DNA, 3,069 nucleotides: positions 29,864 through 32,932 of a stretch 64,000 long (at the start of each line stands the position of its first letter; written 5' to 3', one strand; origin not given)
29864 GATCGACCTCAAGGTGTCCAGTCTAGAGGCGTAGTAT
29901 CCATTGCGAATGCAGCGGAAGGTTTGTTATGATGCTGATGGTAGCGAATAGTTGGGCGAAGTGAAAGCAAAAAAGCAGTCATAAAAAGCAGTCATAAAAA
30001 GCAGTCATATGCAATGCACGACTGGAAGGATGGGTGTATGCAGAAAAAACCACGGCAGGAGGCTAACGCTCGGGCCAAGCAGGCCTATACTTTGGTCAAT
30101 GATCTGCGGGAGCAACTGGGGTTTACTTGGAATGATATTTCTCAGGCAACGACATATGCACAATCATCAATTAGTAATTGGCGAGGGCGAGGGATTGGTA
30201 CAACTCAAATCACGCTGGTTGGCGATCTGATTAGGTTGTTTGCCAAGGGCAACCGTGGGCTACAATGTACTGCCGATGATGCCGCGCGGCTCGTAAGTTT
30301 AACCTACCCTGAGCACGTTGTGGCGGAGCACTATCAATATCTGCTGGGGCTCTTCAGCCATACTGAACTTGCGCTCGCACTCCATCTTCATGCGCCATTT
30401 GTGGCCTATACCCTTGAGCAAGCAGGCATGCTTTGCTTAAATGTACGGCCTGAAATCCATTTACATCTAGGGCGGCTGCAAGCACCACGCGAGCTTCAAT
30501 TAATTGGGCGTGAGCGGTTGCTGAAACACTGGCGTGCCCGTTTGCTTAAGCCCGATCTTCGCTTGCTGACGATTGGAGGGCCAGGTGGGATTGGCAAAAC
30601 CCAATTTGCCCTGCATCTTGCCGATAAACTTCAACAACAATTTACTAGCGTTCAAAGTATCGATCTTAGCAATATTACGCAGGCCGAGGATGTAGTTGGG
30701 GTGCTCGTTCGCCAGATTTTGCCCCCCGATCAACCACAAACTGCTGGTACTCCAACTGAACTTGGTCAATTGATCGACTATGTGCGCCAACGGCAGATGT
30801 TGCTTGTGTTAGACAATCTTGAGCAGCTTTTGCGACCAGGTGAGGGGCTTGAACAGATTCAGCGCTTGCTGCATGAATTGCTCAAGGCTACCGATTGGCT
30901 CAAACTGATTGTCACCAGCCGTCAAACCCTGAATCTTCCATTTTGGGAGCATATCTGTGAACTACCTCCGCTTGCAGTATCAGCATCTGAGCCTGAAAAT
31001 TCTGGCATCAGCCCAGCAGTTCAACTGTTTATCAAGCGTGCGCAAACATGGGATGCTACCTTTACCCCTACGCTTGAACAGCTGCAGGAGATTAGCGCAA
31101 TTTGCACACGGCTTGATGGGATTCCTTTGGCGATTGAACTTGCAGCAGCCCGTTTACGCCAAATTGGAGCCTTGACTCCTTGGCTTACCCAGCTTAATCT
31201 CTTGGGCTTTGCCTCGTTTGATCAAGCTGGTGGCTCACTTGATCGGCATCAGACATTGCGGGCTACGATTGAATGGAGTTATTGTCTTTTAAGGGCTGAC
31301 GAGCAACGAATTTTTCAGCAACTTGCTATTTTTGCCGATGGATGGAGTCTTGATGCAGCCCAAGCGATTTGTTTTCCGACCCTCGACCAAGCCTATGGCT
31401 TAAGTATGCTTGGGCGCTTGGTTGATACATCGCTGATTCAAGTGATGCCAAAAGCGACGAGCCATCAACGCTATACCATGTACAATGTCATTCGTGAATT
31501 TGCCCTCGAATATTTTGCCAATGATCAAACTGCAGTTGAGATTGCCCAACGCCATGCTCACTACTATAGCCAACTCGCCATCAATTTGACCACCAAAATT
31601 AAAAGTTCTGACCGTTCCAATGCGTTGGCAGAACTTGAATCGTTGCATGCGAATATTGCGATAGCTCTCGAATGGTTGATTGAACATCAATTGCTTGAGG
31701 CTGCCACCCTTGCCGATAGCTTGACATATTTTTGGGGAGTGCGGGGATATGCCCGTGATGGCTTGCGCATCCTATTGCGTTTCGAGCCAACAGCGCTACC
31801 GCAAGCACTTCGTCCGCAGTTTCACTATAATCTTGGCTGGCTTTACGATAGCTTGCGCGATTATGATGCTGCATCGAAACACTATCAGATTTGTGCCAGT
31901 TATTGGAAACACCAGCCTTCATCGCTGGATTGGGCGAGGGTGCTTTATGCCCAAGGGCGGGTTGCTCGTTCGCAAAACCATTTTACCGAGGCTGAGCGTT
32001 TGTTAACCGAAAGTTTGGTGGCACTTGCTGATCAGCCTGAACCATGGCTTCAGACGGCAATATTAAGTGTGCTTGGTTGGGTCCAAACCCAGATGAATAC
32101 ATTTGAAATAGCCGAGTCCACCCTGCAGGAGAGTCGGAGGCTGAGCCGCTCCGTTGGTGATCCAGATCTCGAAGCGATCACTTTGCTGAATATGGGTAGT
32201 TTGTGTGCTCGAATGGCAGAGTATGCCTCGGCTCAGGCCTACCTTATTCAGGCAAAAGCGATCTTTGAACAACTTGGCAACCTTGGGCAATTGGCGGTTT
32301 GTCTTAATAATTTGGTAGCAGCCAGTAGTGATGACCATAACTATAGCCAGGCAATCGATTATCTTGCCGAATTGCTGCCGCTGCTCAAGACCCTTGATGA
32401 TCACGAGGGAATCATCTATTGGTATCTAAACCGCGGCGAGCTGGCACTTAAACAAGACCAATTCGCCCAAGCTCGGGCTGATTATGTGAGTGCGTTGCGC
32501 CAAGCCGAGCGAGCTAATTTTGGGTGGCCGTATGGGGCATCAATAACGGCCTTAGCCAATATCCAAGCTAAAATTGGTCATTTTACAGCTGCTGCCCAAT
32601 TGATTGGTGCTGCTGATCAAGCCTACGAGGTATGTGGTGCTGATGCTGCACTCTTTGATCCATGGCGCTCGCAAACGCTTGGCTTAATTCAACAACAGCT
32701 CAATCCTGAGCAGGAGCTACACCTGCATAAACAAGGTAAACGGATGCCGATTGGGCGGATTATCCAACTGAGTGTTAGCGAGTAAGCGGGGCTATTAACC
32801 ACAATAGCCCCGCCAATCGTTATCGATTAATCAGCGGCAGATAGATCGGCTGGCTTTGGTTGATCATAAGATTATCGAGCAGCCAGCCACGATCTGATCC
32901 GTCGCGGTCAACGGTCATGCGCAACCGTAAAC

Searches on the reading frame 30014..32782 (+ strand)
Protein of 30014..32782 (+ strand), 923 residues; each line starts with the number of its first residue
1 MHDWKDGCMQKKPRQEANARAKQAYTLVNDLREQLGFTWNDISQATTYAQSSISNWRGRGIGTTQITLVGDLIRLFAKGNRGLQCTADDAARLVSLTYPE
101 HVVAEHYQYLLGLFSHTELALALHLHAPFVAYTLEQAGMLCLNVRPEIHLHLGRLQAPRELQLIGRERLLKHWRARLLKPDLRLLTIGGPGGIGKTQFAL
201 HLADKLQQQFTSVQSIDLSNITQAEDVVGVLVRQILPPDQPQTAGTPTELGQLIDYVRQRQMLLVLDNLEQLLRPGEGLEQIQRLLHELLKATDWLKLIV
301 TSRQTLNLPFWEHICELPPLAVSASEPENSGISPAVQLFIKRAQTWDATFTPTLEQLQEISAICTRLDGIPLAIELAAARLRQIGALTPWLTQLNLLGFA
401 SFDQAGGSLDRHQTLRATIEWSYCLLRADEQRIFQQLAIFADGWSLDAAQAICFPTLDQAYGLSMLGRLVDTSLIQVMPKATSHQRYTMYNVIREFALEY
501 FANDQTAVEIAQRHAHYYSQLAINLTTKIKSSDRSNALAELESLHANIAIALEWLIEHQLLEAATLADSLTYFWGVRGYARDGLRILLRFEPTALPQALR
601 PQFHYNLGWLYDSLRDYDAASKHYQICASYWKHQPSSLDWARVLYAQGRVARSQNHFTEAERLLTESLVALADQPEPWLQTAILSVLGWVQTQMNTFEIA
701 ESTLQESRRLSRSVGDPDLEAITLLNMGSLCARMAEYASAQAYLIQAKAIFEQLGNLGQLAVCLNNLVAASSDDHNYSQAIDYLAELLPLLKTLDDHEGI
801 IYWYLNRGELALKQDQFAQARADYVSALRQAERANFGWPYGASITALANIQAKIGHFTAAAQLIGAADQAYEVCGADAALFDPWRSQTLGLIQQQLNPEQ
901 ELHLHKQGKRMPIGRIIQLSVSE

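Call 64: search_protein_families(library=pfam, proteins=[window:30014-32782:+], max_evalue=0.00001)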
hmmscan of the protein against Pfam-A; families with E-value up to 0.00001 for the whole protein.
window:30014-32782:+ (923 aa): 8 families
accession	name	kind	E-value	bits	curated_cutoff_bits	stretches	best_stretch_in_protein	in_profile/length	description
PF13424.12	TPR_12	-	9.4e-17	61.4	30.1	1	721-792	3-76/77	Tetratricopeptide repeat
PF13176.12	TPR_7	-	2e-09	37.2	27.9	0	644-676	2-33/36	Tetratricopeptide repeat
PF07719.23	TPR_2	-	1.4e-07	31.5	27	0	602-625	2-25/34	Tetratricopeptide repeat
PF00931.28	NB-ARC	-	3.5e-07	30.2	23.5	1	173-398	8-222/248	NB-ARC domain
PF05729.18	NACHT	-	1.8e-06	28.4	26.7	1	184-305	2-131/167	NACHT domain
PF13181.12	TPR_8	-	2.1e-06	27.9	25.7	0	602-625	2-25/34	Tetratricopeptide repeat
PF13401.12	AAA_22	-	3.6e-06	27.8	27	1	184-299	7-119/130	AAA domain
PF00515.34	TPR_1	-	3.8e-06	26.9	27.8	0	602-625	2-25/34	Tetratricopeptide repeat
